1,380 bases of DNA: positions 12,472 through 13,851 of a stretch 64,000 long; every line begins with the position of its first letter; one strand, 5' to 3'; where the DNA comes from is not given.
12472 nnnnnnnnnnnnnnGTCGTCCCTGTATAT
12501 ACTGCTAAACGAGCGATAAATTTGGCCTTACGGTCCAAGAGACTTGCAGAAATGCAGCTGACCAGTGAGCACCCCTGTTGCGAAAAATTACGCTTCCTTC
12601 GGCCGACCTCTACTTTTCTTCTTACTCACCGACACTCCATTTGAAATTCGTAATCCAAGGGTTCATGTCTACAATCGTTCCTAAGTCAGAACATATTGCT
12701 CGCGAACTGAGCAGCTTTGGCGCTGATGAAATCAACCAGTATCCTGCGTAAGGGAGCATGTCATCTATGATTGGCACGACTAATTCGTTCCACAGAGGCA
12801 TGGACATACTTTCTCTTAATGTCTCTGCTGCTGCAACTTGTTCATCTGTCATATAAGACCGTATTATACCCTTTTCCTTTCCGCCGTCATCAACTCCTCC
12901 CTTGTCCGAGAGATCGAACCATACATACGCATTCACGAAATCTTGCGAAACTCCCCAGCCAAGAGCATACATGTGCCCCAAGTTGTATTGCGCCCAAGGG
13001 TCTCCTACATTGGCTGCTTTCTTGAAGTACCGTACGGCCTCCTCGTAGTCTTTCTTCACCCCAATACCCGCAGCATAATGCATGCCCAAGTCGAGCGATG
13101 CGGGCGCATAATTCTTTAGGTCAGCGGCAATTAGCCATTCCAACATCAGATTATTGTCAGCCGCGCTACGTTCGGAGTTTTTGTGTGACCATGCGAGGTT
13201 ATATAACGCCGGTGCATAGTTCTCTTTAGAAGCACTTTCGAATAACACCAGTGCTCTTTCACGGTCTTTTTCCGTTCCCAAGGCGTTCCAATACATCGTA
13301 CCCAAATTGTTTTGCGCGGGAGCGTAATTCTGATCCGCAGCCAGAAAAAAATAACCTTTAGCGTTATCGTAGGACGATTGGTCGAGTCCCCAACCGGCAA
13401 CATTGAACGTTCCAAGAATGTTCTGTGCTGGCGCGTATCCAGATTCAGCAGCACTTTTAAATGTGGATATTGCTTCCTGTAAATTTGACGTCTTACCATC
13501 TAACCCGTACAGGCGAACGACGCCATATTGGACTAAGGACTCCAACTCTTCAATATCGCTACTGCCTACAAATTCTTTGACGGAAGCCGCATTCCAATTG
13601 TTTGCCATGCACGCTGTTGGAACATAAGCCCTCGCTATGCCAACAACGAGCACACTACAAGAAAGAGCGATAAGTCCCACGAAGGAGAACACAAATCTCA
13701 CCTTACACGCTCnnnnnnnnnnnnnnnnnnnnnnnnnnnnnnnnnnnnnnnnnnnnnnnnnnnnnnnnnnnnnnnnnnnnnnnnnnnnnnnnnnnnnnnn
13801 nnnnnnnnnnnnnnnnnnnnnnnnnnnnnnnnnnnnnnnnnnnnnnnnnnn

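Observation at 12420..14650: Low-GC islet: Sel1-repeat secreted protein plus His-rich repeat membrane protein next to a broken ABC permease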

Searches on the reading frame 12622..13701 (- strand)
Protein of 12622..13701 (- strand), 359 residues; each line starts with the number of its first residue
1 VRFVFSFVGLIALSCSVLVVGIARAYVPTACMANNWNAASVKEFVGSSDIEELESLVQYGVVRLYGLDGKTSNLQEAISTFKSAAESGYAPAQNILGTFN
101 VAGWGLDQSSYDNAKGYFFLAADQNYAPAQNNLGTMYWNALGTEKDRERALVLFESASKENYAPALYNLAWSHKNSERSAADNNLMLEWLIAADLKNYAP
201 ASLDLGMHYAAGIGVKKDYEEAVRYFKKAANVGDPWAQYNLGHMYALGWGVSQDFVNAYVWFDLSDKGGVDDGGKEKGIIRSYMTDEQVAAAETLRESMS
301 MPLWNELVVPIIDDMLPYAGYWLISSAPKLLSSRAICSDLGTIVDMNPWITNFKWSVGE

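Call 4: search_protein_families(library=pfam, proteins=[window:12622-13701:-], max_evalue=0.01)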
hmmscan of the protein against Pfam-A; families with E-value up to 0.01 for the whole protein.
window:12622-13701:- (359 aa): 1 family
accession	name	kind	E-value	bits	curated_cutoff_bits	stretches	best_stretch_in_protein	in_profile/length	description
PF08238.18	Sel1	-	8e-26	90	30.7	3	200-234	2-36/36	Sel1 repeat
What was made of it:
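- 12622..13701 (-): Gene for a 359-aa Sec-exported Sel1-repeat (SLR) solenoid with a family-specific C-terminal tail of about 60 aa and two invariant cysteines (C31, C337). Pfam Sel1 8e-26 (call 4).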

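Call 10: find_homologous_proteins(query=window:12622-13701:-)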
Query window:12622-13701:- (359 aa): 443 proteins with E <= 0.001 among 4545 candidates; the best 120 are listed.
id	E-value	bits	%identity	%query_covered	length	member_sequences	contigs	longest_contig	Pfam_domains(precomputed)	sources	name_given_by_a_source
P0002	5.6e-240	814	100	100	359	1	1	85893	PF08238.19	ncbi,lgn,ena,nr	ncbi:MAG: tetratricopeptide repeat protein [Rhodospirillales bacterium]|nr:tetratricopeptide repeat 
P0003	1.7e-162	559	70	100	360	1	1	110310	PF08238.19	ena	-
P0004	5.9e-74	268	41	94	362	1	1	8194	PF08238.19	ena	-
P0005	2.8e-72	262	39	98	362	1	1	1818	PF08238.19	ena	-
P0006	9.9e-72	260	41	95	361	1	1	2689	PF08238.19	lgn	-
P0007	1.2e-60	224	36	91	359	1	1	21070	PF08238.19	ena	-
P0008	5.7e-59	218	44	75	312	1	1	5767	PF08238.19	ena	-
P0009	9.4e-50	188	37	75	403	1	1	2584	PF08238.19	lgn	-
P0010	1.1e-47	181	33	81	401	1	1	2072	PF08238.19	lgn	-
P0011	2.2e-46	177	35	55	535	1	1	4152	PF23310.2,PF08238.19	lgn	-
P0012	5.8e-43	166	36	63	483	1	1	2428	PF13365.13,PF08289.17,PF08238.19,PF00089.33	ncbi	ncbi:MAG: tetratricopeptide repeat-containing serine protease family protein, partial [Verrucomicrob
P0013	4.6e-41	159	37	56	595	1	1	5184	PF13365.13,PF08238.19,PF00089.33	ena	-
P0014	9.0e-41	158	35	64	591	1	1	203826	PF13365.13,PF13432.13,PF08238.19,PF00089.33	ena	-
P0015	1.0e-39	155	34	72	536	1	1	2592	PF08238.19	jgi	-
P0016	5.2e-39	153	32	69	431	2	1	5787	PF08238.19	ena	-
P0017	3.0e-37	147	25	67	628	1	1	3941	PF08238.19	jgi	jgi:TPR repeat protein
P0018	5.3e-37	146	32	58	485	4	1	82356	PF08238.19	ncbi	-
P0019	1.3e-36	145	36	77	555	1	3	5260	PF13365.13,PF08289.17,PF08238.19,PF00089.33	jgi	jgi:TPR repeat protein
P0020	2.3e-36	144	31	52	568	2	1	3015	PF00656.28,PF08238.19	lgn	-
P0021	3.9e-36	143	38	64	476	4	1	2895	PF08289.17,PF05656.21,PF08238.19,PF14237.12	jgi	jgi:TPR repeat protein/uncharacterized membrane protein YhaH (DUF805 family)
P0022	5.8e-36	143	35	68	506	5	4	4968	PF13365.13,PF08238.19,PF00089.33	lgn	-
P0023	2.3e-35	141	40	61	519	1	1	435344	PF13365.13,PF08238.19,PF00089.33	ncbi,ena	-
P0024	6.4e-35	139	34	66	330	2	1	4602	PF08238.19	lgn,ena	-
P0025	6.8e-35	139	27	61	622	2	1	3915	PF23310.2,PF08238.19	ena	-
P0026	1.3e-34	138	28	56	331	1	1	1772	PF08238.19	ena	-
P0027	2.1e-34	137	33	72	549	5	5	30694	PF13431.13,PF13365.13,PF08289.17,PF08238.19,PF00089.33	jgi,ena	-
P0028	3.1e-34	137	30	63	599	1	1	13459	PF13176.13,PF23310.2,PF13432.13,PF08238.19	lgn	-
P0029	4.8e-34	136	30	68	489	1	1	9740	PF08238.19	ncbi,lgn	-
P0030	7.4e-34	136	36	68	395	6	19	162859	PF08238.19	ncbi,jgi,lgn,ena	jgi:TPR repeat protein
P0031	1.6e-33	134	32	70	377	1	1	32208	PF08238.19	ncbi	-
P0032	7.8e-33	132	35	52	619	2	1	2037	PF12895.14,PF13424.13,PF13176.13,PF23310.2,PF21033.5,PF13432.13,PF08238.19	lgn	-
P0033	6.9e-32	129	29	71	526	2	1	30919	PF13365.13,PF08238.19,PF00089.33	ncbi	-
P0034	1.1e-31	129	33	36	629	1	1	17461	PF08238.19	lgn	-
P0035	1.4e-31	128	38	48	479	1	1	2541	PF23310.2,PF25302.1,PF08238.19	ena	-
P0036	3.6e-31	127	43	37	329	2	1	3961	PF08238.19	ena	-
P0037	4.8e-31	126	38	48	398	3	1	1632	PF08289.17,PF08238.19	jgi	jgi:TPR repeat protein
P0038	1.4e-30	125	34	63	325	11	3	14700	PF13431.13,PF08238.19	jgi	jgi:TPR repeat protein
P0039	2.1e-30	124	38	43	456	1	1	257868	PF23310.2,PF13432.13,PF08238.19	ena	-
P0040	2.1e-30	124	37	60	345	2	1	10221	PF08238.19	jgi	jgi:TPR repeat protein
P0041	3.2e-30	124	31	65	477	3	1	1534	PF08238.19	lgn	-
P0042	3.7e-30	123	35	69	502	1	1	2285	PF13365.13,PF08289.17,PF08238.19,PF00089.33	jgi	jgi:TPR repeat protein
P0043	5.9e-30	123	36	54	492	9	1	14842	PF08238.19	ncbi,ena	-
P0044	9.0e-30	122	42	47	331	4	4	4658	PF01582.26,PF13414.13,PF13424.13,PF13432.13,PF13676.12,PF08238.19,PF13181.13,PF07719.24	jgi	jgi:TPR repeat protein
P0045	1.1e-29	122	32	63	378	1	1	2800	PF13432.13,PF08238.19,PF14237.12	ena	-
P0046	1.3e-29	122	28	72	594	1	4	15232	PF13424.13,PF13176.13,PF13432.13,PF08238.19,PF13174.13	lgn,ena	-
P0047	1.7e-29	121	35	61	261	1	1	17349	PF08238.19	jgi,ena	-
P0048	3.4e-29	120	35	64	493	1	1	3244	PF23310.2,PF04564.22,PF08238.19,PF13174.13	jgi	-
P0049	4.0e-29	120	33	65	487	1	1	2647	PF13365.13,PF08238.19,PF20308.5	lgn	-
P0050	8.1e-29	119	35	52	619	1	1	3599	PF08238.19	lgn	-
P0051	9.9e-29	119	38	61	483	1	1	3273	PF13365.13,PF08289.17,PF13432.13,PF08238.19,PF00089.33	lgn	-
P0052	1.5e-28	118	33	56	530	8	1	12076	PF08238.19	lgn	-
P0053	4.5e-28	117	30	64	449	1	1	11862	PF08238.19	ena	-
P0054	5.7e-28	116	37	46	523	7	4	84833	PF08238.19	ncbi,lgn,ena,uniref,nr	ncbi:hypothetical protein [Ruminococcus flavefaciens]|uniref:hypothetical protein n=1 Tax=Ruminococc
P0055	9.3e-28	116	31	69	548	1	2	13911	PF08238.19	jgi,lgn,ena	-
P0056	2.9e-27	114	29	52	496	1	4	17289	PF06347.20,PF08238.19,PF08239.18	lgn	-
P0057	4.3e-27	113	35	58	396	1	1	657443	PF08238.19,PF00072.31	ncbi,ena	-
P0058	4.6e-27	113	28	57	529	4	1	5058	PF08238.19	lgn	-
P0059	7.2e-27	113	32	54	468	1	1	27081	PF08238.19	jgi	-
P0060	7.5e-27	113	32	61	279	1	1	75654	PF08238.19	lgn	-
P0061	2.6e-26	111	30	57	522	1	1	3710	PF08238.19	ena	-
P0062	3.1e-26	111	29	61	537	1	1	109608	PF23310.2,PF08238.19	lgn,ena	-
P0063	3.5e-26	110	30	57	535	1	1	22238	PF08238.19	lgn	-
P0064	4.1e-26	110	34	58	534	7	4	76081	PF13676.12,PF08238.19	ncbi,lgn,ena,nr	ncbi:MAG: SEL1-like repeat protein [Bacteroidales bacterium]|nr:SEL1-like repeat protein [Bacteroida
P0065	4.3e-26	110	33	59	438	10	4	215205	PF08238.19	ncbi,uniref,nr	ncbi:SEL1-like repeat protein [uncultured Muribaculum sp.]|uniref:SEL1-like repeat protein n=1 Tax=u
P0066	4.4e-26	110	26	58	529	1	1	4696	PF23310.2,PF08238.19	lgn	-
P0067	5.1e-26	110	31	55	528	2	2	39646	PF08238.19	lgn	-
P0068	5.2e-26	110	30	53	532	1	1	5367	PF23310.2,PF08238.19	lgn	-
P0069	5.5e-26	110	35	42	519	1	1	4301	PF08238.19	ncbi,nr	ncbi:MAG TPA: hypothetical protein VFJ90_10940, partial [Candidatus Didemnitutus sp.]|nr:hypothetica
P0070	7.6e-26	109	30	59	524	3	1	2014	PF02668.23,PF08238.19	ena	-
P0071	1.0e-25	109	31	67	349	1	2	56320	PF08238.19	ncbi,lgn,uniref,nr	ncbi:tetratricopeptide repeat protein [Telmatospirillum sp.]|uniref:SEL1-like repeat protein n=1 Tax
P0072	1.8e-25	108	35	59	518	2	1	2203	PF13365.13,PF08238.19,PF00089.33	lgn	-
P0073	2.3e-25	108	32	56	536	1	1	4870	PF23310.2,PF08238.19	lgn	-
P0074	5.8e-25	106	32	66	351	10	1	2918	PF08238.19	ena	-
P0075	9.3e-25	106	33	64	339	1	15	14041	PF13176.13,PF13432.13,PF08238.19,PF13174.13,PF20308.5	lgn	-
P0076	2.0e-24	105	32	80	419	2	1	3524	PF13432.13,PF08238.19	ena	-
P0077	2.4e-24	104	37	54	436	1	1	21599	PF13365.13,PF08238.19,PF00089.33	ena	-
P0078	2.9e-24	104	31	54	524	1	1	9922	PF08238.19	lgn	-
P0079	3.0e-24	104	26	72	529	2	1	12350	PF23310.2,PF08238.19,PF13174.13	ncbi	-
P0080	3.6e-24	104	27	64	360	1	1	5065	PF08238.19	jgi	jgi:TPR repeat protein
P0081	3.8e-24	104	31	54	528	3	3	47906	PF23310.2,PF13676.12,PF08238.19,PF07719.24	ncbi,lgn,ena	-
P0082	4.4e-24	104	38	50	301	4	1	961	PF13365.13,PF08238.19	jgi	jgi:TPR repeat protein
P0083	4.8e-24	103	33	53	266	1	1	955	PF08238.19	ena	-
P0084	8.8e-24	103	32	59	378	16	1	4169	PF25062.2,PF08238.19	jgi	jgi:TPR repeat protein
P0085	9.0e-24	102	29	60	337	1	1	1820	PF08238.19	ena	-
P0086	9.6e-24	102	31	64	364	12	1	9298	PF13176.13,PF13432.13,PF08238.19,PF13174.13,PF20308.5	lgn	-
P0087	1.2e-23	102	25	57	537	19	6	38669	PF23310.2,PF08238.19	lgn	-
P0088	1.4e-23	102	33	64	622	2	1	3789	PF13365.13,PF08238.19,PF00089.33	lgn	-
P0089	1.6e-23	102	32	66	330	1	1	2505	PF08238.19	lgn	-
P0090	1.9e-23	101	30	63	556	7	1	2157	PF23310.2,PF13432.13,PF08238.19,PF20308.5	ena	-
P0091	1.9e-23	101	35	34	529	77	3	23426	PF23310.2,PF08238.19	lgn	-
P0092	2.3e-23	101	28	62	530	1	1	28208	PF23310.2,PF08238.19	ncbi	-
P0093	2.5e-23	101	32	60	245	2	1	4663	PF08238.19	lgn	-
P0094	2.8e-23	101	30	68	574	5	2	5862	PF08238.19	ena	-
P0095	3.2e-23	101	34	60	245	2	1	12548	PF08238.19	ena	-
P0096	4.7e-23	100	36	52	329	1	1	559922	PF08238.19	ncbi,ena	-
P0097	5.0e-23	100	34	58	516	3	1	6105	PF13432.13,PF08238.19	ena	-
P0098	5.1e-23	100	29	61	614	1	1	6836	PF00656.28,PF08238.19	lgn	-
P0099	5.2e-23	100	29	44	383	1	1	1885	PF08238.19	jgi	jgi:uncharacterized protein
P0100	6.8e-23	100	37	53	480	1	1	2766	PF20703.4,PF08238.19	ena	-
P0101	7.3e-23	99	29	60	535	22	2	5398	PF23310.2,PF08238.19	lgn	-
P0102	9.4e-23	99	35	55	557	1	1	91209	PF08238.19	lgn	-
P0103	1.0e-22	99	37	47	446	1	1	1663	PF13365.13,PF08238.19,PF00089.33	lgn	-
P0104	1.0e-22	99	32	55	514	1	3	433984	PF13432.13,PF08238.19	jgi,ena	-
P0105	1.3e-22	99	37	45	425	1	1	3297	PF08238.19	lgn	-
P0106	2.2e-22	98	33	54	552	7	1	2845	PF12869.14,PF13432.13,PF08238.19,PF13181.13,PF08239.18,PF07719.24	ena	-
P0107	2.5e-22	98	33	53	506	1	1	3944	PF08238.19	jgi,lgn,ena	-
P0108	2.6e-22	98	32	42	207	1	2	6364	PF08238.19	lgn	-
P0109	3.5e-22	97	33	51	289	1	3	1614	PF08238.19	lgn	-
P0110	3.7e-22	97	33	62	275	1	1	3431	PF08238.19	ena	-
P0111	3.9e-22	97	26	82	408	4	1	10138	PF08238.19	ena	-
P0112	3.9e-22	97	27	71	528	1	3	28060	PF08238.19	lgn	-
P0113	4.3e-22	97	25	67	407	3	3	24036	PF08238.19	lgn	-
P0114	4.8e-22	97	31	48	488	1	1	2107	PF08238.19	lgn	-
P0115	5.1e-22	97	33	64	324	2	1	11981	PF08238.19,PF07719.24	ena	-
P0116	5.7e-22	97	32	56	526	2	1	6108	PF08238.19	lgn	-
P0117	7.0e-22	96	30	52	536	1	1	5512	PF23310.2,PF08238.19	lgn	-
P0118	7.3e-22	96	26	57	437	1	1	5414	PF23310.2,PF08238.19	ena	-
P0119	7.5e-22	96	33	54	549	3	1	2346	PF12869.14,PF13432.13,PF08238.19,PF13181.13,PF08239.18,PF07719.24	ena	-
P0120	7.6e-22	96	30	61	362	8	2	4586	PF13432.13,PF08238.19,PF13174.13,PF20308.5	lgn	-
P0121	1.4e-21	95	32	42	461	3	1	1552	PF07714.24,PF00069.32,PF08238.19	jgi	jgi:TPR repeat protein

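Call 11: find_encoding_contigs(protein=P0003, flank=10000, max_places=4)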
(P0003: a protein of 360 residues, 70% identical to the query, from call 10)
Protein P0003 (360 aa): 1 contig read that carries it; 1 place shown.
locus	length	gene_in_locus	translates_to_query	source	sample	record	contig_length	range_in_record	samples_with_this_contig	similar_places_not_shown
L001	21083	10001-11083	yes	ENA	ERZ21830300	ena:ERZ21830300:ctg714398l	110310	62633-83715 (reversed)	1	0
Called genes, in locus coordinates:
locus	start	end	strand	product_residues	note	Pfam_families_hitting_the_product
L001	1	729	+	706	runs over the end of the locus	PF17876:CSD2, PF00773:RNB, PF00575:S1 (faint)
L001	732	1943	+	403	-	PF07690:MFS_1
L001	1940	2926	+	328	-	PF13449:Phytase-like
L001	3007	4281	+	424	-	PF00330:Aconitase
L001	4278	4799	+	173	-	-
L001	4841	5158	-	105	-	-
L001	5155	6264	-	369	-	PF14072:DndB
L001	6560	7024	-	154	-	-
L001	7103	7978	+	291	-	PF02682:CT_C_D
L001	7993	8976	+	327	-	PF02626:CT_A_B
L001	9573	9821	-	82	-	-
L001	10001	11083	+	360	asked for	PF08238:Sel1 (weak)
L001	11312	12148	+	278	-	PF00528:BPD_transp_1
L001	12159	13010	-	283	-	PF00202:Aminotran_3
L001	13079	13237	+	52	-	-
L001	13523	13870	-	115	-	PF01042:Ribonuc_L-PSP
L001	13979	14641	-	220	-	PF01636:APH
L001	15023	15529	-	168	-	PF01244:Peptidase_M19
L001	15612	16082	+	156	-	-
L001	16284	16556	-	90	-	-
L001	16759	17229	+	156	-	PF02897:Peptidase_S9_N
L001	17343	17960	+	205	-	-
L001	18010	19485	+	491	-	PF00665:rve (weak)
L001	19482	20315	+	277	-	PF13401:AAA_22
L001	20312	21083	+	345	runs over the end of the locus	PF13481:AAA_25, PF00392:GntR (faint), PF12802:MarR_2 (weak)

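Call 12: find_encoding_contigs(protein=P0007, flank=8000, max_places=4)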
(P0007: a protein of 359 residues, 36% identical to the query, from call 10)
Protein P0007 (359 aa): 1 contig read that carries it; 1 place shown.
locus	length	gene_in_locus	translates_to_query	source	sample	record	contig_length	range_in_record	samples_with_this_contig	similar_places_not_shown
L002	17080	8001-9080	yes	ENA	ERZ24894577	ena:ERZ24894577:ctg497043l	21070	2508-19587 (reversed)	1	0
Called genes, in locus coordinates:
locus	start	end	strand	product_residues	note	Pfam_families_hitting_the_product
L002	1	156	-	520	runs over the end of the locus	PF00501:AMP-binding, PF13193:AMP-binding_C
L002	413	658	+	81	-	PF02604:PhdYeFM_antitox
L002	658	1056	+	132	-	PF01850:PIN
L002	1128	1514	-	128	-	-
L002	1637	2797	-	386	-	PF00196:GerE (weak)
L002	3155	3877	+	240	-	-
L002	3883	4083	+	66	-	-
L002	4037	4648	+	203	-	PF00023:Ank (faint), PF12796:Ank_2 (weak), PF13637:Ank_4 (faint)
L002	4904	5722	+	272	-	PF13637:Ank_4 (faint), PF13606:Ank_3 (faint), PF12796:Ank_2, PF13857:Ank_5 (weak), PF12796:Ank_2, PF13857:Ank_5 (weak), PF00023:Ank (weak)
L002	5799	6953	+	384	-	-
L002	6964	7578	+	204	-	-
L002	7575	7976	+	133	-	-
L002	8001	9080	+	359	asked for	PF08238:Sel1 (weak)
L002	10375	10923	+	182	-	PF00583:Acetyltransf_1 (weak), PF13508:Acetyltransf_7 (weak)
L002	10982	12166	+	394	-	-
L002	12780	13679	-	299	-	PF04471:Mrr_cat (weak)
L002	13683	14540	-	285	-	-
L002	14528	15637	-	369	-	-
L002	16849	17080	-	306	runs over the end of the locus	PF02899:Phage_int_SAM_1, PF13495:Phage_int_SAM_4 (weak), PF00589:Phage_integrase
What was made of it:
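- In L002 the module sits beside two ankyrin-repeat proteins (call 12).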

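Call 13: find_encoding_contigs(protein=P0004, flank=8000, max_places=4)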
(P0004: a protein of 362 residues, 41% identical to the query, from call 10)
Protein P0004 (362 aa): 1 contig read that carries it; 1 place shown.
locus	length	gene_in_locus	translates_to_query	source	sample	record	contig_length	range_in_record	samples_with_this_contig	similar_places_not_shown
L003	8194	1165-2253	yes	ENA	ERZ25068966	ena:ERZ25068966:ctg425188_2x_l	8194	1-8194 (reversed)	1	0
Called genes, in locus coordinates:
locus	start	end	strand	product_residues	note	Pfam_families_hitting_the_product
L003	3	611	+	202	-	?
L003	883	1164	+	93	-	-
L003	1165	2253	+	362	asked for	PF08238:Sel1 (weak)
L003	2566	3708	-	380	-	PF05598:DUF772, PF01609:DDE_Tnp_1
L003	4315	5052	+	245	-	PF06782:UPF0236 (weak)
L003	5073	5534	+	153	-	-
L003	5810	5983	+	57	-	-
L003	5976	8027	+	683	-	PF00239:Resolvase, PF07508:Recombinase, PF13408:Zn_ribbon_recom (weak), PF12728:HTH_17 (faint)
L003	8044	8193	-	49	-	?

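Call 21: find_encoding_contigs(protein=P0008, flank=6000, max_places=3)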
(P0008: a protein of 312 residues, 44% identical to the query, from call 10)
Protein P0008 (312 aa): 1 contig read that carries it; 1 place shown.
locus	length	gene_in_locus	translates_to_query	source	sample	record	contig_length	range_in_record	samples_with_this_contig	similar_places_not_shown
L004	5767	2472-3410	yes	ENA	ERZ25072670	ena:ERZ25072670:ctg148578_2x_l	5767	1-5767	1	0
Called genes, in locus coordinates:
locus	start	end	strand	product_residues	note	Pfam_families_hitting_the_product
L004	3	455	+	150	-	?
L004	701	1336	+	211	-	-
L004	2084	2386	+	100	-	-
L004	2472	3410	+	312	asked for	PF08238:Sel1 (faint)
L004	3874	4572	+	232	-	PF00528:BPD_transp_1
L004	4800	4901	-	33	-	-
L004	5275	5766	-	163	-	?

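Call 22: find_encoding_contigs(protein=P0006, flank=3000, max_places=3)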
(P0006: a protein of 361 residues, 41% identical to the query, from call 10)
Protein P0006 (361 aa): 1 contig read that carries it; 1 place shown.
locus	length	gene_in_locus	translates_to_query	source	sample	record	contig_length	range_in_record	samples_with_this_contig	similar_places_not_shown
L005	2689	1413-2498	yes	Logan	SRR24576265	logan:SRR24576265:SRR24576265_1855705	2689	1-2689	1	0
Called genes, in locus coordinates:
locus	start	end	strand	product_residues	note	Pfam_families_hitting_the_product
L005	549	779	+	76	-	PF05717:TnpB_IS66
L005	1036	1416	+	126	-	-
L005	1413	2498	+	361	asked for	PF08238:Sel1 (weak)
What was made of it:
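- Neighbours elsewhere include an IS66 TnpB, a DDE transposase plus serine recombinase, and an integrase (calls 12, 13, 22).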

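Call 23: find_encoding_contigs(protein=P0005, flank=3000, max_places=3)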
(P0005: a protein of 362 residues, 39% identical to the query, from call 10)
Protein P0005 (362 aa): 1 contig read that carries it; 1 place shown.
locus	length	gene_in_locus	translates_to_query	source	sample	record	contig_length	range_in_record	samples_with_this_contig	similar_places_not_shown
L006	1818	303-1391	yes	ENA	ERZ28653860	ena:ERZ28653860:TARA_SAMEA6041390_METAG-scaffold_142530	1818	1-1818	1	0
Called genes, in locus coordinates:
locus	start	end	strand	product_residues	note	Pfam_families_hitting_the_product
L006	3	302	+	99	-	?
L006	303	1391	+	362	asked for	PF08238:Sel1 (faint)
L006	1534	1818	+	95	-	?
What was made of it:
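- No metal-resistance or regulator genes lie next to the module in any of nine loci (calls 11-13, 21-23).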
